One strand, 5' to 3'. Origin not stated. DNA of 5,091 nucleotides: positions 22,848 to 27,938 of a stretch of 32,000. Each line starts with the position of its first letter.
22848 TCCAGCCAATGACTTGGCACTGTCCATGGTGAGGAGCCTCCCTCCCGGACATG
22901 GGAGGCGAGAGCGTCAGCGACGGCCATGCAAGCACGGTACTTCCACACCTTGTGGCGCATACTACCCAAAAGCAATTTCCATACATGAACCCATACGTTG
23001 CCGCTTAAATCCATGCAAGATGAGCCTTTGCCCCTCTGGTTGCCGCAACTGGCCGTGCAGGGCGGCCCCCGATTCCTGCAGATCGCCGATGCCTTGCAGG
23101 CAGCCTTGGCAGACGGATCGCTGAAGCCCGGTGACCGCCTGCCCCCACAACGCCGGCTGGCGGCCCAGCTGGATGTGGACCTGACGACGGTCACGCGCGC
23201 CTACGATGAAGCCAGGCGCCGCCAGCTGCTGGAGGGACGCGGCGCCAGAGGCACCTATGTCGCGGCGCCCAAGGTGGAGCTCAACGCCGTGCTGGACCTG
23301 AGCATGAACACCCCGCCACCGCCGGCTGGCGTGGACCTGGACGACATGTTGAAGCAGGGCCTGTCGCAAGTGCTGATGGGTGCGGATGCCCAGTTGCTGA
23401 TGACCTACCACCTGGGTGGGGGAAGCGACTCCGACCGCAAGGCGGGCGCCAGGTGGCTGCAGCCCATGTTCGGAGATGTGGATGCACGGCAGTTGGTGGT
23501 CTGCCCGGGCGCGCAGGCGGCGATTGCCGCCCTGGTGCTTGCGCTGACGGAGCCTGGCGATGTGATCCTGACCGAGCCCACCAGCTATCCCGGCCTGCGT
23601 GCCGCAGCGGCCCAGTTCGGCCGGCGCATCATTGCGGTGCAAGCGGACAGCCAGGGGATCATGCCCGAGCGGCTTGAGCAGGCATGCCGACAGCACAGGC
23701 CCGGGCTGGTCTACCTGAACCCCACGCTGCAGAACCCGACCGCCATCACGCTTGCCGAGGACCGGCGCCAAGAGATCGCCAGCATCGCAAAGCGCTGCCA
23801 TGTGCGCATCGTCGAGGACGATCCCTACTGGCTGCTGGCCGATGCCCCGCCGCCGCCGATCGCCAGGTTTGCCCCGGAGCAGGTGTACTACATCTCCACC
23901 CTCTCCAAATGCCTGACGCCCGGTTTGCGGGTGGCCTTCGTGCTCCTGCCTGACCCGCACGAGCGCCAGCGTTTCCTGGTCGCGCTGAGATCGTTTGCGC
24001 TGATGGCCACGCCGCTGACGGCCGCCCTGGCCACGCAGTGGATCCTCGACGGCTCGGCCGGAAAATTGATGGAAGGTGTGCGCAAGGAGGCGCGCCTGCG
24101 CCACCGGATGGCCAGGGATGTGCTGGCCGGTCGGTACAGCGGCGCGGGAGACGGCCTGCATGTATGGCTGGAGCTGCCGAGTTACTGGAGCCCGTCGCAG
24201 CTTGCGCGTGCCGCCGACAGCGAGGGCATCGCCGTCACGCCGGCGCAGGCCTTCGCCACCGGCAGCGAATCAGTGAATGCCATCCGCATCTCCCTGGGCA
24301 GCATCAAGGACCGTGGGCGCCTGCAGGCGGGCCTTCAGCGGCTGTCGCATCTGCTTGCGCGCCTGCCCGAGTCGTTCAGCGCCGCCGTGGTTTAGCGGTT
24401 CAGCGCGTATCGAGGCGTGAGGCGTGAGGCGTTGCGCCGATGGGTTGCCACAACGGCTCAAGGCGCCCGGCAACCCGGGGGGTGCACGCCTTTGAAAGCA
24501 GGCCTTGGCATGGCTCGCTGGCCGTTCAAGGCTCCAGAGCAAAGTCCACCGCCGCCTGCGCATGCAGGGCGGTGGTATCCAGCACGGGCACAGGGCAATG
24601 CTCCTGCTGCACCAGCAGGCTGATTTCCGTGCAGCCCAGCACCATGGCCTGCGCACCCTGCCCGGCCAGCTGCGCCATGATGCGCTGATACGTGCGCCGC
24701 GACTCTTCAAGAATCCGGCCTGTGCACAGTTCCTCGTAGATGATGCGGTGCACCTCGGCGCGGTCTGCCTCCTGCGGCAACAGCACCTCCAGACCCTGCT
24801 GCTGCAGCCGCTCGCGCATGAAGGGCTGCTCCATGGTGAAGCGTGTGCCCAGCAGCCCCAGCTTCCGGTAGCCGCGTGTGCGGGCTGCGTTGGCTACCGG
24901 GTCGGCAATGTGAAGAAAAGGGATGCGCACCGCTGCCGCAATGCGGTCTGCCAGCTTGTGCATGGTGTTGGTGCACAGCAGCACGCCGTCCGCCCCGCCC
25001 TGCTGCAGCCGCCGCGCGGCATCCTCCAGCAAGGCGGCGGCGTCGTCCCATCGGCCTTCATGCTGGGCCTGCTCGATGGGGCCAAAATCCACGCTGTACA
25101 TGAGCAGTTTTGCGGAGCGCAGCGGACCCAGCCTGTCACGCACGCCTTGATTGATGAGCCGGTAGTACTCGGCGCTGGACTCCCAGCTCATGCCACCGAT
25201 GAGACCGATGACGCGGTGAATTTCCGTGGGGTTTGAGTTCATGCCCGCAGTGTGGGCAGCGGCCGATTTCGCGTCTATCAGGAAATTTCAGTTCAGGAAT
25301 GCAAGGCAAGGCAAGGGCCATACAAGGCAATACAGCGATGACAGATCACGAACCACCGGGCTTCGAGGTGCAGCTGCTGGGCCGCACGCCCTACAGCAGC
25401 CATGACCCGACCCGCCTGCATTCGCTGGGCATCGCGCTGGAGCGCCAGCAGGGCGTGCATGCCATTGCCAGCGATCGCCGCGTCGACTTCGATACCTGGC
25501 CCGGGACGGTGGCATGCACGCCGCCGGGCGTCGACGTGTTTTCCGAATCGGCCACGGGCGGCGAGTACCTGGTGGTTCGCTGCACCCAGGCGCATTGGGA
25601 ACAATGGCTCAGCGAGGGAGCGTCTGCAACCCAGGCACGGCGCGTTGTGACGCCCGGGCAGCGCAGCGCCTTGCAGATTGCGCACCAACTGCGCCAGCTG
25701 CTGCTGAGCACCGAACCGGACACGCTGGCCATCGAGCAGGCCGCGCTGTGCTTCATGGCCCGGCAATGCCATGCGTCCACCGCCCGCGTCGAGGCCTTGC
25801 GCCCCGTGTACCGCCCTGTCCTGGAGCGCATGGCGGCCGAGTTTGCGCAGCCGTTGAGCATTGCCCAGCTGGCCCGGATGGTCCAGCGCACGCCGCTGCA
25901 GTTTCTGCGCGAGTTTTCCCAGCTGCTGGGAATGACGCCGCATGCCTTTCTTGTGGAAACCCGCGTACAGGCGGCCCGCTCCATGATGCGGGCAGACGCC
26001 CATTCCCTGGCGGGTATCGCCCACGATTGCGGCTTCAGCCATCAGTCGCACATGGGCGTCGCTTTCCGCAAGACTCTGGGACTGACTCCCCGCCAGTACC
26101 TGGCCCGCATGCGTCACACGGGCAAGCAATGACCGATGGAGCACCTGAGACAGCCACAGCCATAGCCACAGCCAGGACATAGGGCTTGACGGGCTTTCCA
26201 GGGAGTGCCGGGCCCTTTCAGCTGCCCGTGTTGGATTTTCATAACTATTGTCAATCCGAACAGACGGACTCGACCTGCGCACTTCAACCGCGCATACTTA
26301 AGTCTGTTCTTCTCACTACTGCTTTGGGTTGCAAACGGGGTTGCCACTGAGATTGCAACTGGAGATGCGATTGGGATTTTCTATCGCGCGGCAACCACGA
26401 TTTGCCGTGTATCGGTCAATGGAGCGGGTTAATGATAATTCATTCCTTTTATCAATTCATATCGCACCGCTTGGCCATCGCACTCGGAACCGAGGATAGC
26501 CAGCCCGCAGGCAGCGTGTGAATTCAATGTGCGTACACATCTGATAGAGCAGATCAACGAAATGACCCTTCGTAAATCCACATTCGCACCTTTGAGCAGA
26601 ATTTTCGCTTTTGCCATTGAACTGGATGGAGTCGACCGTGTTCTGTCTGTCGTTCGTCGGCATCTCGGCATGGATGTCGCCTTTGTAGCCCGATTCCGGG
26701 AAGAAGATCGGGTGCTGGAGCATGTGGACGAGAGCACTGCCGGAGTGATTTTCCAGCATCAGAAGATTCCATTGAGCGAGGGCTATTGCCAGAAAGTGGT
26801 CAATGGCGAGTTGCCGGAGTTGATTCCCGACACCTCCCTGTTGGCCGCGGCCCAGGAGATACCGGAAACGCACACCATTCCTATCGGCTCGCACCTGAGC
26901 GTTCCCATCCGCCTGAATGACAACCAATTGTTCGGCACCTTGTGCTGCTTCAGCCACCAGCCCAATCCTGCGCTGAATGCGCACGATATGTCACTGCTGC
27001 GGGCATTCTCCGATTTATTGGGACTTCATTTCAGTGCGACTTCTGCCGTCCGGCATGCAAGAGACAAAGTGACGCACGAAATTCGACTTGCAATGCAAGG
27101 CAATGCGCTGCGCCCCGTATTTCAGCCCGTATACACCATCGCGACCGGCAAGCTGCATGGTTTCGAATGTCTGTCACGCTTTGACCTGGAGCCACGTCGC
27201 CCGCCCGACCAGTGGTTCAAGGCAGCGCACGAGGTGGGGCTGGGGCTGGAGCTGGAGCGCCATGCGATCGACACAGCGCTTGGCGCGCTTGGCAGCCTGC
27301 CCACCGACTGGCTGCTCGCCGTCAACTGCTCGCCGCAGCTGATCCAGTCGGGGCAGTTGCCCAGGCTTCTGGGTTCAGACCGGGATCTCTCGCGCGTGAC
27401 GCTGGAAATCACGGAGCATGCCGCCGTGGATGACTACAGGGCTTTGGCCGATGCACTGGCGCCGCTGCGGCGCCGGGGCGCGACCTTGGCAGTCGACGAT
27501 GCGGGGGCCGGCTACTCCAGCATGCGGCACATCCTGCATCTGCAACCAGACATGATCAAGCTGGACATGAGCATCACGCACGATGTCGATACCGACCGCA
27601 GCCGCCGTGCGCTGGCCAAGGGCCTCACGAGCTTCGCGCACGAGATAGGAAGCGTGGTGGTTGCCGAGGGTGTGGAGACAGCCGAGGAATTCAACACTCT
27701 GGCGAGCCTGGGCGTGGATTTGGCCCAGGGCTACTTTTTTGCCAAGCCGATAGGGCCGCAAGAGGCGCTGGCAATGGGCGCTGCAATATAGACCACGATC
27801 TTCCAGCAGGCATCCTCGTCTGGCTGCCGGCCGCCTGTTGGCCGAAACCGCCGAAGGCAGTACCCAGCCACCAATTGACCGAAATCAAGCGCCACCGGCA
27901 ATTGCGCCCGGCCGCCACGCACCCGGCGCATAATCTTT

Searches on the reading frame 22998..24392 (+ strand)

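Call 93: search_protein_families(library=pfam, proteins=[window:22998-24392:+], max_evalue=0.001)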
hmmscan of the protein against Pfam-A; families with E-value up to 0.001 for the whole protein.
window:22998-24392:+ (465 aa): 2 families
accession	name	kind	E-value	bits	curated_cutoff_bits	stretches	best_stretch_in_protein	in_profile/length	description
PF00155.27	Aminotran_1_2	-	4.1e-17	62.8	19.7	1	98-436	3-348/361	Aminotransferase class I and II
PF00392.27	GntR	-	2.5e-14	53.1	27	1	28-88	4-64/64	Bacterial regulatory proteins, gntR family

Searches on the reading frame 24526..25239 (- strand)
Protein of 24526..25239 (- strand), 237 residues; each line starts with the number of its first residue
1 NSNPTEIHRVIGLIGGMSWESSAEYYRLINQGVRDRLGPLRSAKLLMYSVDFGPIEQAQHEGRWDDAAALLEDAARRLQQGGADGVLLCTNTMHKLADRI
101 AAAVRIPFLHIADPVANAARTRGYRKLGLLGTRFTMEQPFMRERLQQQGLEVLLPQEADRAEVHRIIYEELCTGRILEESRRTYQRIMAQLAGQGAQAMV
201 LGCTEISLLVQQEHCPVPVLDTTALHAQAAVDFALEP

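Call 93: search_protein_families(library=pfam, proteins=[window:24526-25239:-], max_evalue=0.001)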
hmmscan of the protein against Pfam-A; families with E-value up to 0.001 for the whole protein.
window:24526-25239:- (237 aa): 1 family
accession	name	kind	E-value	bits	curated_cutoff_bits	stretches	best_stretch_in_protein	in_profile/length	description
PF01177.27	Asp_Glu_race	-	2.4e-48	165.1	31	1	14-230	1-211/211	Asp/Glu/Hydantoin racemase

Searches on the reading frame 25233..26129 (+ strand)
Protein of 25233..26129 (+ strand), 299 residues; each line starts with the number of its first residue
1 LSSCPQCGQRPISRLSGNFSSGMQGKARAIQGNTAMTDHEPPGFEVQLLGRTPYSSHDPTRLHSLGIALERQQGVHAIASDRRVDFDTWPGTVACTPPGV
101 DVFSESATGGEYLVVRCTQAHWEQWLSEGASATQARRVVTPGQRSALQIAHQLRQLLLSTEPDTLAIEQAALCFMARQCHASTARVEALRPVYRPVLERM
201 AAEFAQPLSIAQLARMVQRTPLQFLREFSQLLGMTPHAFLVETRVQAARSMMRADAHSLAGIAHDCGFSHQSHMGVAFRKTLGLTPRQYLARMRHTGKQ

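Call 93: search_protein_families(library=pfam, proteins=[window:25233-26129:+], max_evalue=0.001)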
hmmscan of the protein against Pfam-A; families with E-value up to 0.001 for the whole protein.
window:25233-26129:+ (299 aa): 2 families
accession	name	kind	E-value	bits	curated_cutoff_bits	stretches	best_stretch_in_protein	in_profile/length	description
PF12833.13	HTH_18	-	1.6e-19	70.4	33.6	1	213-291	1-79/80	Helix-turn-helix domain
PF00165.29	HTH_AraC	-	1.4e-12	47.8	26.6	1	258-290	10-41/42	Bacterial regulatory helix-turn-helix proteins, AraC family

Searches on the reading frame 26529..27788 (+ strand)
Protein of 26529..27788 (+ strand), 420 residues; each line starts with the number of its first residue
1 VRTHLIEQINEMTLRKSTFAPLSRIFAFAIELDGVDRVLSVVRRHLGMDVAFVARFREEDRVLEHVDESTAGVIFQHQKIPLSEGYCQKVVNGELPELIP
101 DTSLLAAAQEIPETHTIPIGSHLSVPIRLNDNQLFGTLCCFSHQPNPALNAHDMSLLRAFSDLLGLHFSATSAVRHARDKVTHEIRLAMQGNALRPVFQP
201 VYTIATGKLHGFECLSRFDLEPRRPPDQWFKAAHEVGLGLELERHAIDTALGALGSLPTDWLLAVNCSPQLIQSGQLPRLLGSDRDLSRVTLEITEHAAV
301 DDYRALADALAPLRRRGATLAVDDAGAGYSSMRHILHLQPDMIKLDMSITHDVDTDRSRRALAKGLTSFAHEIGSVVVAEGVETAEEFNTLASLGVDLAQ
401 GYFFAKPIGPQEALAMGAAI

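Call 3: search_protein_families(library=pfam, proteins=[window:26529-27788:+], max_evalue=0.1)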
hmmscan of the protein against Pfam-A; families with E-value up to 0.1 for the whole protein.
window:26529-27788:+ (420 aa): 4 families
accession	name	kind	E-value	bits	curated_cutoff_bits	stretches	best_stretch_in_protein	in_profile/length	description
PF00563.25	EAL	-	3.8e-55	187.3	31.3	1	184-407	3-236/236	EAL domain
PF13185.12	GAF_2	-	3e-12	47.3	28.6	1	35-166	8-133/136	GAF domain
PF01590.32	GAF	-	1.1e-11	45.9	22.4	1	36-166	7-131/133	GAF domain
PF14291.11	DUF4371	-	0.077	13.3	32.1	0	330-372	44-86/237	Domain of unknown function (DUF4371)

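Call 4: search_protein_families(library=ncbifam, proteins=[window:26529-27788:+], max_evalue=0.1)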
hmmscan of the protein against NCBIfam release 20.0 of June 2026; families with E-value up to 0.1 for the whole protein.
window:26529-27788:+ (420 aa): 14 families
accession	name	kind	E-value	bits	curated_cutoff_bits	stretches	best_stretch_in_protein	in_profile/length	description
NF045675.1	PhdiestaseDibA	equivalog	3.1e-32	111.7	980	1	174-409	369-617/623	phosphodiesterase DibA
NF052265.1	EAL_dom_RimA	equivalog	1.7e-31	109.3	430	1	284-408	110-234/248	S6 modification regulatory phosphodiesterase RimA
NF008467.0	PRK11359.1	equivalog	3.8e-29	101.2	857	1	177-412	541-787/800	oxygen-sensing cyclic-di-GMP phosphodiesterase DosP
NF053781.1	cdiGMPphdstlr2612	equivalog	2.8e-28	98.2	1600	2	179-412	1014-1260/1268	Tlr1612 family c-di-GMP phosphodiesterase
NF007474.0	PRK10060.1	equivalog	1.3e-26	93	782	1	184-411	412-648/663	cyclic di-GMP phosphodiesterase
NF052458.1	PhdiestGepA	equivalog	1.6e-26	92.7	1200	1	174-410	585-834/840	phosphodiesterase GepA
NF008807.1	PRK11829.1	equivalog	2.9e-22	78.5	733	1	197-414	432-659/670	biofilm formation regulator HmsP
NF052596.1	RR_EAL_PvrR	equivalog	8.1e-20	70.8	580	1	173-411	134-383/398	response regulator cyclic di-GMP phosphodiesterase PvrR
NF007839.0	PRK10551.1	equivalog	1.2e-19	70.3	461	1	174-411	257-504/518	cyclic di-GMP phosphodiesterase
NF008281.1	PRK11059.1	equivalog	1.2e-18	66.8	663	1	229-407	446-629/633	RNase E specificity factor CsrD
NF051476.1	CDiGphdiTpdA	equivalog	7.2e-16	58.1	1000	1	198-405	364-568/570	cyclic di-GMP phosphodiesterase TpdA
NF007298.0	PRK09776.1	equivalog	7.7e-15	53.8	1135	1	285-408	974-1097/1111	diguanylate cyclase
NF045673.1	c-di-GMPRcptLapD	equivalog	3.4e-13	48.8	1020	1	173-407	405-644/647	cyclic di-GMP receptor LapD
NF008617.0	PRK11596.1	equivalog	2.4e-09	36.9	190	1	197-408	33-243/255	cyclic-guanylate-specific phosphodiesterase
